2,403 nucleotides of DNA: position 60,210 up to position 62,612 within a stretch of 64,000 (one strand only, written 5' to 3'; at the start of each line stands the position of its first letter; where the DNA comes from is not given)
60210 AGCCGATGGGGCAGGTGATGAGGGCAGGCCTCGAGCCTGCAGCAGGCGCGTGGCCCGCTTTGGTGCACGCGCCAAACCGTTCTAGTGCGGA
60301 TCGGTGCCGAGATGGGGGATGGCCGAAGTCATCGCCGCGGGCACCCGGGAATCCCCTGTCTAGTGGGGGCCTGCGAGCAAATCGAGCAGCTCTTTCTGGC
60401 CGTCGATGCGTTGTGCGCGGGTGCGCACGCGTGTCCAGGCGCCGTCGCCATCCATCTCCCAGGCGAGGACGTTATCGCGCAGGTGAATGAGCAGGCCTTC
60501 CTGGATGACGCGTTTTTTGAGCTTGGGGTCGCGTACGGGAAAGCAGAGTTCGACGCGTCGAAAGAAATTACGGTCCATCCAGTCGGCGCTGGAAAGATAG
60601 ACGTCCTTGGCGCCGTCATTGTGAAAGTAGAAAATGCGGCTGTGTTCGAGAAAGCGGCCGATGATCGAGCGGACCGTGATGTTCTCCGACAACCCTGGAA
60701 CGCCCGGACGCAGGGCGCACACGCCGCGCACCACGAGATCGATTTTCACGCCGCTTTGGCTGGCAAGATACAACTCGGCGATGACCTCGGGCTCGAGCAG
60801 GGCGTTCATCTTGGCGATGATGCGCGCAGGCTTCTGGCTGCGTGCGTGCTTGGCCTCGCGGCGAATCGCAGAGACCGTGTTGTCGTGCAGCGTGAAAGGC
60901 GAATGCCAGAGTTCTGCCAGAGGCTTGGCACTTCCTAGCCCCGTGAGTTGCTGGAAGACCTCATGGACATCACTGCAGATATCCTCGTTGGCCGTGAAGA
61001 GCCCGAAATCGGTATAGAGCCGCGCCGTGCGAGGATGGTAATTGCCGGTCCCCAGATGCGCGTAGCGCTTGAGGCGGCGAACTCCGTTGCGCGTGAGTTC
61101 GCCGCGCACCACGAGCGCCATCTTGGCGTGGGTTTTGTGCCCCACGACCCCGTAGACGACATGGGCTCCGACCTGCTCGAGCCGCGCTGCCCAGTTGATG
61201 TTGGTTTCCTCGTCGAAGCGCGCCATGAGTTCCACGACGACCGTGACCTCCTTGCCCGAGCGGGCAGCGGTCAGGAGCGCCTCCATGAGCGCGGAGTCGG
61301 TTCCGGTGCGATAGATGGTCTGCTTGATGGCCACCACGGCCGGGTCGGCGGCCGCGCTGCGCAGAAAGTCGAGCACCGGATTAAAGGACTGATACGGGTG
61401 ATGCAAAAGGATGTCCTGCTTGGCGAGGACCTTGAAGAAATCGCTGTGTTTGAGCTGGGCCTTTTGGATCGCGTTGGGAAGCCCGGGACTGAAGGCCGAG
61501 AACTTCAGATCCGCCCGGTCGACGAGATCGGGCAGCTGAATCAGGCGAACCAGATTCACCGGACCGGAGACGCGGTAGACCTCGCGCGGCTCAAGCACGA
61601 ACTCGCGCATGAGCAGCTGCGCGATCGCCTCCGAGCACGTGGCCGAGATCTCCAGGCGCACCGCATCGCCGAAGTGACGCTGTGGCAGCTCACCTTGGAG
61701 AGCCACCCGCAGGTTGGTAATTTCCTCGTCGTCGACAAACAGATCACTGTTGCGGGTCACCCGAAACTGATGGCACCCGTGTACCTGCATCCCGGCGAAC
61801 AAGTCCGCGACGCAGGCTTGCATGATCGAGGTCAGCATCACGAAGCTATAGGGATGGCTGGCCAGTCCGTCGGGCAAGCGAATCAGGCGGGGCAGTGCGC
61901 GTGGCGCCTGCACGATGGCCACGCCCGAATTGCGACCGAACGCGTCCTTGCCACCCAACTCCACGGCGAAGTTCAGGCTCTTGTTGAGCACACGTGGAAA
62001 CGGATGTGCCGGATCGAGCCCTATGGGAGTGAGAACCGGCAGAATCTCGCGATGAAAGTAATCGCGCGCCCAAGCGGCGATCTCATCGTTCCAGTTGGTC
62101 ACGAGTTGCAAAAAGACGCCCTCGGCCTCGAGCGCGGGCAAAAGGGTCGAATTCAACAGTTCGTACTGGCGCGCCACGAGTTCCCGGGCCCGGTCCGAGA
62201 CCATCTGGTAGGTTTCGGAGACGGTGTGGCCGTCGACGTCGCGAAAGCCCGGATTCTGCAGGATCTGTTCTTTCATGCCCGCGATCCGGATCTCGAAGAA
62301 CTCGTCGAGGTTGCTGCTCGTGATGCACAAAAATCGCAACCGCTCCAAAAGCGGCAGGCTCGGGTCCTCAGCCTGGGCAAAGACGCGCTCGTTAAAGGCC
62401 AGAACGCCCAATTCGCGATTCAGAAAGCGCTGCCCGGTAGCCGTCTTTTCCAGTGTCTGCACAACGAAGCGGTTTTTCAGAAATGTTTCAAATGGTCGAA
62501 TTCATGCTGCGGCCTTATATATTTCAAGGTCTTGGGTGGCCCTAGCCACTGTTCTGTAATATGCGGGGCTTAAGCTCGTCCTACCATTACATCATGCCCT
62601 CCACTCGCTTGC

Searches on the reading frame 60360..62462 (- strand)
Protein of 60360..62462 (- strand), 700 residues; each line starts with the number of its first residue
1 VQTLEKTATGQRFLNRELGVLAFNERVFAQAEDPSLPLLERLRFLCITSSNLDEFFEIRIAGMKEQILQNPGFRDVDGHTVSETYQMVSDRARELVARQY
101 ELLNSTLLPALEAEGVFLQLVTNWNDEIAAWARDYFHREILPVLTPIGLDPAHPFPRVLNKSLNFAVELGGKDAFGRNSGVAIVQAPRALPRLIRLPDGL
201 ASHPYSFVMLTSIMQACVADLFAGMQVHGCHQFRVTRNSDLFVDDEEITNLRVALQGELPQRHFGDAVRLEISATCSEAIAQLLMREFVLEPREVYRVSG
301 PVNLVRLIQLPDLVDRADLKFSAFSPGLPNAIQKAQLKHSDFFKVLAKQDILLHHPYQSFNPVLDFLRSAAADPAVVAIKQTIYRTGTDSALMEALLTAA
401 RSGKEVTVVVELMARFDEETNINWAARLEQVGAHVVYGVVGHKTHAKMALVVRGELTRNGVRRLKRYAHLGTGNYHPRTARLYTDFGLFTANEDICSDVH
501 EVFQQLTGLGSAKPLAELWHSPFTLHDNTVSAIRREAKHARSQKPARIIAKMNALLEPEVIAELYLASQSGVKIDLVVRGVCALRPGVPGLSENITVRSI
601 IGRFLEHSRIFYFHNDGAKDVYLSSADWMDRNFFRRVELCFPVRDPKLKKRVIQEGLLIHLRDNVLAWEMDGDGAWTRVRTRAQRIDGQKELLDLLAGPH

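Call 4: search_protein_families(library=ncbifam, proteins=[window:60360-62462:-])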
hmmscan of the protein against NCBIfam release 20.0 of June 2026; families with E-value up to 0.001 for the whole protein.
window:60360-62462:- (700 aa): 12 families
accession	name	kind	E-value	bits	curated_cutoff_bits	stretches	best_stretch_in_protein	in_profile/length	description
NF003918.0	PRK05443.1-2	subfamily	0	1103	691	1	6-695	10-692/697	RNA degradosome polyphosphate kinase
TIGR03705.1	poly_P_kin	equivalog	4.2e-281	934.3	465.85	1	12-693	1-671/673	polyphosphate kinase 1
NF003921.0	PRK05443.2-2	subfamily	6.9e-250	831.3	701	1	6-693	16-691/707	RNA degradosome polyphosphate kinase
NF003920.0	PRK05443.2-1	equivalog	4.5e-223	742.6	935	1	8-693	7-686/719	RNA degradosome polyphosphate kinase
NF003922.0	PRK05443.2-3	equivalog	8.9e-222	738.1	981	1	5-692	44-724/735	RNA degradosome polyphosphate kinase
NF003919.0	PRK05443.1-4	equivalog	4.7e-211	702.9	908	1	6-683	21-690/730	RNA degradosome polyphosphate kinase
NF003924.0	PRK05443.3-2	equivalog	2.2e-178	594.8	1058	1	11-691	7-667/699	RNA degradosome polyphosphate kinase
NF003917.0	PRK05443.1-1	subfamily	4.3e-146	488.1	470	1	11-681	5-663/689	RNA degradosome polyphosphate kinase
NF003923.0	PRK05443.3-1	equivalog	1.9e-142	476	1116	1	12-673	6-660/692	RNA degradosome polyphosphate kinase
NF003927.0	PRK05443.3-6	equivalog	2.6e-141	472.4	1042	1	15-693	9-676/717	RNA degradosome polyphosphate kinase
NF003926.0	PRK05443.3-4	equivalog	4.6e-133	444.9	1391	1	11-688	2-663/675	RNA degradosome polyphosphate kinase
NF003925.0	PRK05443.3-3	equivalog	1.3e-110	370.6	707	1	7-676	6-663/688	RNA degradosome polyphosphate kinase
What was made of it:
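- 60360..62462 (-): ppk (right flank, core genome). TIGR03705 934 bits (call 4).
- Checked: ppk 60360-62462 (-): TIGR03705 934 bits (call 4).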

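Call 27: find_homologous_proteins(query=window:60360-62462:-, max_evalue=1e-100)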
Query window:60360-62462:- (700 aa): 8000 proteins with E <= 1e-100 among 8000 candidates; the best 120 are listed.
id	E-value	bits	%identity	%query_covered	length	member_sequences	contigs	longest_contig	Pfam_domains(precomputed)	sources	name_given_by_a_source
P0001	0.0e+0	1588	100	100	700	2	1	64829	PF02503.23,PF13091.13,PF13089.12,PF17941.8,PF13090.13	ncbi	ncbi:MAG: polyphosphate kinase 1 [Burkholderiaceae bacterium]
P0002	0.0e+0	1375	87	100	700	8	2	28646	PF02503.23,PF13091.13,PF13089.12,PF17941.8,PF13090.13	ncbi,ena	-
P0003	0.0e+0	1319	83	100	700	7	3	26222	PF02503.23,PF13091.13,PF13089.12,PF17941.8,PF13090.13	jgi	jgi:polyphosphate kinase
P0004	0.0e+0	1239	79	99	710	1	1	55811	PF02503.23,PF13091.13,PF13089.12,PF17941.8,PF13090.13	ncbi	-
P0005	0.0e+0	1236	81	95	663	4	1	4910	PF02503.23,PF13091.13,PF13089.12,PF17941.8,PF13090.13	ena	-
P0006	0.0e+0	1228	77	99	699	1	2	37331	PF02503.23,PF13091.13,PF13089.12,PF17941.8,PF13090.13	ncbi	-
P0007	0.0e+0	1220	78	98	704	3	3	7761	PF02503.23,PF13091.13,PF13089.12,PF17941.8,PF13090.13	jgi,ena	jgi:polyphosphate kinase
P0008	0.0e+0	1217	78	98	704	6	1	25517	PF02503.23,PF13091.13,PF13089.12,PF17941.8,PF13090.13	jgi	jgi:polyphosphate kinase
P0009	0.0e+0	1203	77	98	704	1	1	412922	PF02503.23,PF13091.13,PF13089.12,PF17941.8,PF13090.13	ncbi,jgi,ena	jgi:polyphosphate kinase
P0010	0.0e+0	1201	77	98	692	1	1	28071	PF02503.23,PF13091.13,PF13089.12,PF17941.8,PF13090.13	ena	-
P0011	0.0e+0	1200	77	98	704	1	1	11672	PF02503.23,PF13091.13,PF13089.12,PF17941.8,PF13090.13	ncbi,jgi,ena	jgi:polyphosphate kinase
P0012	0.0e+0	1200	76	98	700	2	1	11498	PF02503.23,PF13091.13,PF13089.12,PF17941.8,PF13090.13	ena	-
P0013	0.0e+0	1199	78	98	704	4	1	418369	PF02503.23,PF13091.13,PF13089.12,PF17941.8,PF13090.13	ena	-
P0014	0.0e+0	1193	74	99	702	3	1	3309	PF02503.23,PF13091.13,PF13089.12,PF17941.8,PF13090.13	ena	-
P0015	0.0e+0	1170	75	98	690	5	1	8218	PF02503.23,PF13091.13,PF13089.12,PF17941.8,PF13090.13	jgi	-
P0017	0.0e+0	1169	74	99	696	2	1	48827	PF02503.23,PF13091.13,PF13089.12,PF17941.8,PF13090.13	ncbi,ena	-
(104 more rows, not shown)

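Call 28: find_encoding_contigs(protein=P0002, flank=10000, max_places=2)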
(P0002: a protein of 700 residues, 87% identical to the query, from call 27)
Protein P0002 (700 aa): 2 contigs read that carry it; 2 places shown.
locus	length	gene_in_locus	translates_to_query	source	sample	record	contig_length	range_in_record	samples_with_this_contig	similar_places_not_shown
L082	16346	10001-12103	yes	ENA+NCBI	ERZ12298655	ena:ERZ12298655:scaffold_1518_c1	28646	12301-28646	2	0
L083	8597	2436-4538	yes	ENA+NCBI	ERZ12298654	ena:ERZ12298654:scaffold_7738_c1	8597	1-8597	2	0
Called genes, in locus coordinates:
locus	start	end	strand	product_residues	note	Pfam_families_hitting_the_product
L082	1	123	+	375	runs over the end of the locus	PF01738:DLH (weak), PF02129:Peptidase_S15 (weak), PF05448:AXE1 (faint), PF00561:Abhydrolase_1 (weak), PF12146:Hydrolase_4 (weak), PF12697:Abhydrolase_6 (weak), PF00326:Peptidase_S9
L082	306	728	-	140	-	PF00042:Globin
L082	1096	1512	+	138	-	PF02082:Rrf2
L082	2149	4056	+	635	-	PF00989:PAS (faint), PF08448:PAS_4, PF13426:PAS_9 (weak), PF08447:PAS_3, PF08448:PAS_4, PF13426:PAS_9, PF08447:PAS_3, PF00015:MCPsignal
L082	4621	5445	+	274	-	PF00149:Metallophos, PF12850:Metallophos_2 (faint)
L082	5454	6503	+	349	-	PF13439:Glyco_transf_4, PF13579:Glyco_trans_4_4, PF00534:Glycos_transf_1, PF13692:Glyco_trans_1_4, PF20706:GT4-conflict (weak)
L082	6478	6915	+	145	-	PF01219:DAGK_prokar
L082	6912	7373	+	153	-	PF00300:His_Phos_1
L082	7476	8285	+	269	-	PF21926:FeeM (faint), PF13444:Acetyltransf_5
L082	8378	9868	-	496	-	PF02541:Ppx-GppA, PF21447:Ppx-GppA_III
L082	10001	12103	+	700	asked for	PF13089:PP_kinase_N, PF02503:PP_kinase, PF17941:PP_kinase_C_1, PF13091:PLDc_2 (weak), PF13090:PP_kinase_C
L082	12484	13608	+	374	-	PF02608:Bmp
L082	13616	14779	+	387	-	PF02653:BPD_transp_2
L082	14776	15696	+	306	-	PF02653:BPD_transp_2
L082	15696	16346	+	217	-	?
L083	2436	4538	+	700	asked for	PF13089:PP_kinase_N, PF02503:PP_kinase, PF17941:PP_kinase_C_1, PF13091:PLDc_2 (weak), PF13090:PP_kinase_C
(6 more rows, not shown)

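Call 29: find_encoding_contigs(protein=P0003, flank=10000, max_places=2)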
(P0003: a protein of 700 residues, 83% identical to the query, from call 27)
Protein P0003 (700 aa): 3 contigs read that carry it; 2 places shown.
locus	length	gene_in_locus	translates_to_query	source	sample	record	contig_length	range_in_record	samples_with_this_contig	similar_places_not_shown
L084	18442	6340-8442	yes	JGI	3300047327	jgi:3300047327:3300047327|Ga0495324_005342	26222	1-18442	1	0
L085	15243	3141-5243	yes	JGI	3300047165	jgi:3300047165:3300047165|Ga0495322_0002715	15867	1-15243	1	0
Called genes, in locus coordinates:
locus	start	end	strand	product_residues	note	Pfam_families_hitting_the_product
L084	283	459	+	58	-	-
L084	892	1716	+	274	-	PF00149:Metallophos, PF12850:Metallophos_2 (faint)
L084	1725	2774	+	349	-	PF13439:Glyco_transf_4, PF13579:Glyco_trans_4_4, PF00534:Glycos_transf_1, PF13692:Glyco_trans_1_4, PF20706:GT4-conflict (weak)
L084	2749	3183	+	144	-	PF01219:DAGK_prokar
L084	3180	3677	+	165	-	PF00300:His_Phos_1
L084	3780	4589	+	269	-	PF13444:Acetyltransf_5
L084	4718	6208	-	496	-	PF02541:Ppx-GppA, PF21447:Ppx-GppA_III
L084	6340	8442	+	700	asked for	PF13089:PP_kinase_N, PF02503:PP_kinase, PF13091:PLDc_2 (faint), PF17941:PP_kinase_C_1, PF13090:PP_kinase_C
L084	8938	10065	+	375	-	PF13458:Peripla_BP_6 (faint), PF02608:Bmp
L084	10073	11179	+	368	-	PF02653:BPD_transp_2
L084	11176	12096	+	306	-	PF02653:BPD_transp_2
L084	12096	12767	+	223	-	PF00857:Isochorismatase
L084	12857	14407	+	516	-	PF00005:ABC_tran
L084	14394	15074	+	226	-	PF00857:Isochorismatase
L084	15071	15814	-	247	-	PF00392:GntR, PF13412:HTH_24 (faint), PF07729:FCD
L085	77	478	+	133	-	-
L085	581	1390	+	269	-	PF13444:Acetyltransf_5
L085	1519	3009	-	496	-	PF02541:Ppx-GppA, PF21447:Ppx-GppA_III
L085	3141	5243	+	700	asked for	PF13089:PP_kinase_N, PF02503:PP_kinase, PF13091:PLDc_2 (faint), PF17941:PP_kinase_C_1, PF13090:PP_kinase_C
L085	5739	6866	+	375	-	PF13458:Peripla_BP_6 (faint), PF02608:Bmp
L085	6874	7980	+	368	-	PF02653:BPD_transp_2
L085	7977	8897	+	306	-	PF02653:BPD_transp_2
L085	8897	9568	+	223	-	PF00857:Isochorismatase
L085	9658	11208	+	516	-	PF00005:ABC_tran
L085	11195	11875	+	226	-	PF00857:Isochorismatase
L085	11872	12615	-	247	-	PF00392:GntR, PF13412:HTH_24 (faint), PF07729:FCD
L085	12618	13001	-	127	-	PF11533:AtzH-like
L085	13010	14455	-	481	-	PF01425:Amidase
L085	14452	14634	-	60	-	PF13318:AtzG-like (weak)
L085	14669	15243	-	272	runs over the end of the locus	PF13476:AAA_23 (faint), PF00005:ABC_tran, PF13304:AAA_21 (faint)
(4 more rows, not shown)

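Call 30: find_encoding_contigs(protein=P0004, flank=10000, max_places=2)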
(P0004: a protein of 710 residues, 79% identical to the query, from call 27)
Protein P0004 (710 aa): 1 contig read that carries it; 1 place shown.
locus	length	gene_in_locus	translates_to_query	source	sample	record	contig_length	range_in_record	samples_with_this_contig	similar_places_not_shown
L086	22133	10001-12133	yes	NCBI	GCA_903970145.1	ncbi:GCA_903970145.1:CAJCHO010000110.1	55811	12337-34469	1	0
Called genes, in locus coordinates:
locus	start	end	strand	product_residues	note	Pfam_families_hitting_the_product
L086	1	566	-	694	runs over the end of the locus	PF01432:Peptidase_M3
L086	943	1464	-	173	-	-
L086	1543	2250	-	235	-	PF07369:DUF1488 (weak)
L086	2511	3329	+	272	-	PF09407:AbiEi_1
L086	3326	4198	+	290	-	PF08843:AbiEii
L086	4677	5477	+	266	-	PF00149:Metallophos, PF12850:Metallophos_2 (faint)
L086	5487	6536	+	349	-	PF13439:Glyco_transf_4, PF13579:Glyco_trans_4_4, PF00534:Glycos_transf_1, PF13692:Glyco_trans_1_4, PF20706:GT4-conflict (weak)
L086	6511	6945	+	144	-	PF01219:DAGK_prokar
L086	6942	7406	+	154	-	PF00300:His_Phos_1 (weak)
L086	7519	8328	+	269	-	PF21926:FeeM (weak), PF13444:Acetyltransf_5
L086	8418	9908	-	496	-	PF02541:Ppx-GppA, PF21447:Ppx-GppA_III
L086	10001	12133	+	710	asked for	PF13089:PP_kinase_N, PF02503:PP_kinase, PF17941:PP_kinase_C_1, PF13091:PLDc_2 (weak), PF13090:PP_kinase_C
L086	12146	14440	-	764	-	PF13328:HD_4, PF04607:RelA_SpoT, PF02824:TGS, PF19296:RelA_AH, PF28438:RelA_RIS, PF13291:ACT_4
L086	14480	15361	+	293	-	PF06167:Peptidase_M90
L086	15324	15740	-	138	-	-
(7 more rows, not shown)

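Call 31: find_encoding_contigs(protein=P0006, flank=10000, max_places=1)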
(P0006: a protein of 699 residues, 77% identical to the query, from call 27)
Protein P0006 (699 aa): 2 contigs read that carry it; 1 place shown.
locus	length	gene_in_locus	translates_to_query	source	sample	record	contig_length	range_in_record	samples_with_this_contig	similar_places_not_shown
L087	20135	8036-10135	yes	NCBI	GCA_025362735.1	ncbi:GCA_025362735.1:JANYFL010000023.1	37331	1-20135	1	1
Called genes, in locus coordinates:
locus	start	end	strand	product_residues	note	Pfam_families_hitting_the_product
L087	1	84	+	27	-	?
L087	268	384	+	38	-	-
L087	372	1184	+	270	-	PF14355:Abi_C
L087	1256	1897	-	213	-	-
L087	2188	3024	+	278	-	PF00149:Metallophos, PF12850:Metallophos_2 (faint)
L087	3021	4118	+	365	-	PF13439:Glyco_transf_4, PF13579:Glyco_trans_4_4, PF00534:Glycos_transf_1, PF13692:Glyco_trans_1_4, PF20706:GT4-conflict (weak)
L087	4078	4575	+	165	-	PF01219:DAGK_prokar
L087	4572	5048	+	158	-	PF00300:His_Phos_1 (weak)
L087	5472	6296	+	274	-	PF13444:Acetyltransf_5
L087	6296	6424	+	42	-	-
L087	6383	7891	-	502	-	PF02541:Ppx-GppA, PF21447:Ppx-GppA_III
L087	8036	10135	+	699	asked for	PF13089:PP_kinase_N, PF02503:PP_kinase, PF17941:PP_kinase_C_1, PF13091:PLDc_2 (faint), PF13090:PP_kinase_C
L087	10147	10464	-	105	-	PF13591:MerR_2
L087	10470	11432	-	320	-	PF00226:DnaJ, PF01556:DnaJ_C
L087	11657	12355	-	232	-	PF01988:VIT1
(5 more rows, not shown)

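Call 32: find_encoding_contigs(protein=P0009, flank=10000, max_places=1)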
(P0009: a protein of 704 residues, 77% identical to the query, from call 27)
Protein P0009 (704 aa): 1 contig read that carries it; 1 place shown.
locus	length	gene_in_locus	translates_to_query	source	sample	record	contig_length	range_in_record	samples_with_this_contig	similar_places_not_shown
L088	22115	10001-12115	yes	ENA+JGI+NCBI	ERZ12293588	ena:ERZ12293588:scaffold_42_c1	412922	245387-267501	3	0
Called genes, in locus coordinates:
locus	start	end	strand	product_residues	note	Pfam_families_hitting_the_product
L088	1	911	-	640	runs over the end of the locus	PF02824:TGS, PF07973:tRNA_SAD, PF00587:tRNA-synt_2b, PF03129:HGTP_anticodon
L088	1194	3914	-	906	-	PF02743:dCache_1 (weak), PF08448:PAS_4 (faint), PF00512:HisKA, PF02518:HATPase_c, PF00072:Response_reg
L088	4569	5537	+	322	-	PF00149:Metallophos, PF12850:Metallophos_2 (faint)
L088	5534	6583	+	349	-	PF13439:Glyco_transf_4, PF13579:Glyco_trans_4_4, PF00534:Glycos_transf_1, PF13692:Glyco_trans_1_4, PF20706:GT4-conflict (weak)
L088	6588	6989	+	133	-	PF01219:DAGK_prokar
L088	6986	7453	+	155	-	PF00300:His_Phos_1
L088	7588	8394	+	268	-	PF21926:FeeM, PF13444:Acetyltransf_5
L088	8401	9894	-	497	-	PF02541:Ppx-GppA, PF21447:Ppx-GppA_III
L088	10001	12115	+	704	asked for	PF13089:PP_kinase_N, PF02503:PP_kinase, PF17941:PP_kinase_C_1, PF13091:PLDc_2 (weak), PF13090:PP_kinase_C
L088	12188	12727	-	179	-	PF11159:DUF2939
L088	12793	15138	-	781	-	PF13328:HD_4, PF04607:RelA_SpoT, PF02824:TGS, PF19296:RelA_AH, PF28438:RelA_RIS, PF13291:ACT_4, PF01842:ACT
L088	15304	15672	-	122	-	PF01042:Ribonuc_L-PSP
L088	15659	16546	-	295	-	PF00561:Abhydrolase_1, PF12146:Hydrolase_4, PF12697:Abhydrolase_6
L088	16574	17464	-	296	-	PF00227:Proteasome (weak)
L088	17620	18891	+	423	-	PF02812:ELFV_dehydrog_N, PF00208:ELFV_dehydrog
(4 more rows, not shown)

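Call 33: find_encoding_contigs(protein=P0017, flank=10000, max_places=1)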
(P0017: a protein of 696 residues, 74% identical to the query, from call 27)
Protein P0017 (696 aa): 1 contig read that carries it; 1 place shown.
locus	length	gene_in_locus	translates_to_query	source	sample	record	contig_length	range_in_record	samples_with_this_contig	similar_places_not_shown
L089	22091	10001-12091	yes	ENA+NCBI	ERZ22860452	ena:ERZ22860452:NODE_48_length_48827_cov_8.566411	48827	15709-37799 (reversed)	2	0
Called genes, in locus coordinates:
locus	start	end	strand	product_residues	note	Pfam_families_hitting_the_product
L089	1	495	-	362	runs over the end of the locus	PF02912:Phe_tRNA-synt_N, PF01409:tRNA-synt_2d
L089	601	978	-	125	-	PF00453:Ribosomal_L20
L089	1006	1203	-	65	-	PF01632:Ribosomal_L35p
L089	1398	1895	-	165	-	PF05198:IF3_N, PF00707:IF3_C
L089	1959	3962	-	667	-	PF02824:TGS (weak), PF07973:tRNA_SAD, PF00587:tRNA-synt_2b, PF03129:HGTP_anticodon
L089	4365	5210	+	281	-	PF00149:Metallophos, PF12850:Metallophos_2 (faint)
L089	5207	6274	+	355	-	PF13439:Glyco_transf_4, PF13579:Glyco_trans_4_4, PF00534:Glycos_transf_1, PF13692:Glyco_trans_1_4, PF20706:GT4-conflict (weak)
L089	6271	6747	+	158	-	PF01219:DAGK_prokar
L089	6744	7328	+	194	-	PF00300:His_Phos_1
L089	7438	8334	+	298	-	PF13444:Acetyltransf_5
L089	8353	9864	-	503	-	-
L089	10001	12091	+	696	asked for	PF13089:PP_kinase_N, PF02503:PP_kinase, PF13091:PLDc_2 (faint), PF17941:PP_kinase_C_1, PF13090:PP_kinase_C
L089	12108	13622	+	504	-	PF01425:Amidase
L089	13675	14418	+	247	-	-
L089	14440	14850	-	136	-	-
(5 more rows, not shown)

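Call 65: find_encoding_contigs(protein=P0008, flank=7000, max_places=1)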
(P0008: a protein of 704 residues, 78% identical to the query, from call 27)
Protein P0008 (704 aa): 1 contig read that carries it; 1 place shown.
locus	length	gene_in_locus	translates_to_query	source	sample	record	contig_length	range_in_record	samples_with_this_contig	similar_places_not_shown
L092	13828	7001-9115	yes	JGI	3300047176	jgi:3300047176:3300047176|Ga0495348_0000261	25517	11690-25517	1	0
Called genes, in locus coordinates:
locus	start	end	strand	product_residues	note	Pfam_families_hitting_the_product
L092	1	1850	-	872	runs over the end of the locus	PF02743:dCache_1 (faint), PF08447:PAS_3 (faint), PF00512:HisKA, PF02518:HATPase_c, PF00072:Response_reg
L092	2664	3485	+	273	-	PF00149:Metallophos, PF12850:Metallophos_2 (faint)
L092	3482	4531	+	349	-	PF13439:Glyco_transf_4, PF13579:Glyco_trans_4_4, PF00534:Glycos_transf_1, PF13692:Glyco_trans_1_4, PF20706:GT4-conflict (weak)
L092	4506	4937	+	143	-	PF01219:DAGK_prokar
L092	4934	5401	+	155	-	PF00300:His_Phos_1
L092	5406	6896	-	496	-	PF02541:Ppx-GppA, PF21447:Ppx-GppA_III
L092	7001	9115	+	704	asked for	PF13089:PP_kinase_N, PF02503:PP_kinase, PF17941:PP_kinase_C_1, PF13091:PLDc_2 (faint), PF13090:PP_kinase_C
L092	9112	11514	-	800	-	PF13328:HD_4, PF04607:RelA_SpoT, PF02824:TGS, PF19296:RelA_AH, PF28438:RelA_RIS, PF13291:ACT_4, PF01842:ACT (weak)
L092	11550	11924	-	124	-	PF01042:Ribonuc_L-PSP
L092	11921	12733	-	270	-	PF12146:Hydrolase_4, PF00561:Abhydrolase_1, PF12697:Abhydrolase_6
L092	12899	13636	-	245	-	PF00561:Abhydrolase_1 (weak), PF00975:Thioesterase (weak), PF12146:Hydrolase_4 (weak), PF12697:Abhydrolase_6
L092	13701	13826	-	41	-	?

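Call 66: find_encoding_contigs(protein=P0013, flank=7000, max_places=1)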
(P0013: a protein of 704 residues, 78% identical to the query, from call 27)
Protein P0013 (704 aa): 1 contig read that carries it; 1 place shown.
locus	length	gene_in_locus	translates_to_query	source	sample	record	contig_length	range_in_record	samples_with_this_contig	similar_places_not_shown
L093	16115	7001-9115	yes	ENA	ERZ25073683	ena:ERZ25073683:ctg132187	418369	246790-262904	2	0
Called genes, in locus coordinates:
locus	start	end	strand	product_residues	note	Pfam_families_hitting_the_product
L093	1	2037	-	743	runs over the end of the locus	PF01433:Peptidase_M1 (faint)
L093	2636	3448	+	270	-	PF00149:Metallophos, PF12850:Metallophos_2 (faint)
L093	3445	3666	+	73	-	-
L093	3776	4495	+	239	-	PF13439:Glyco_transf_4 (weak), PF00534:Glycos_transf_1, PF13692:Glyco_trans_1_4, PF20706:GT4-conflict (weak)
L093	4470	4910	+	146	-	PF01219:DAGK_prokar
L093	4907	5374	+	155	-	PF00300:His_Phos_1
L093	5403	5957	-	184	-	PF21447:Ppx-GppA_III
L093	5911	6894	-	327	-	PF02541:Ppx-GppA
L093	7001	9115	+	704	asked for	PF13089:PP_kinase_N, PF02503:PP_kinase, PF17941:PP_kinase_C_1, PF13091:PLDc_2 (weak), PF13090:PP_kinase_C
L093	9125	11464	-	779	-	PF13328:HD_4, PF04607:RelA_SpoT, PF02824:TGS, PF19296:RelA_AH, PF28438:RelA_RIS, PF13291:ACT_4, PF01842:ACT (weak)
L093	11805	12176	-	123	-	PF01042:Ribonuc_L-PSP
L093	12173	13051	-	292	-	PF00561:Abhydrolase_1, PF12146:Hydrolase_4, PF12697:Abhydrolase_6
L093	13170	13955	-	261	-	PF00561:Abhydrolase_1, PF00975:Thioesterase, PF12146:Hydrolase_4, PF12697:Abhydrolase_6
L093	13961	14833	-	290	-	-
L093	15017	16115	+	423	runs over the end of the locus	PF02812:ELFV_dehydrog_N, PF00208:ELFV_dehydrog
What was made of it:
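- The island is next to ppk in L082 to L085 (calls 28-33, 65, 66). Three others carry unrelated cargo at the same junction (calls 30-33, 65, 66).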
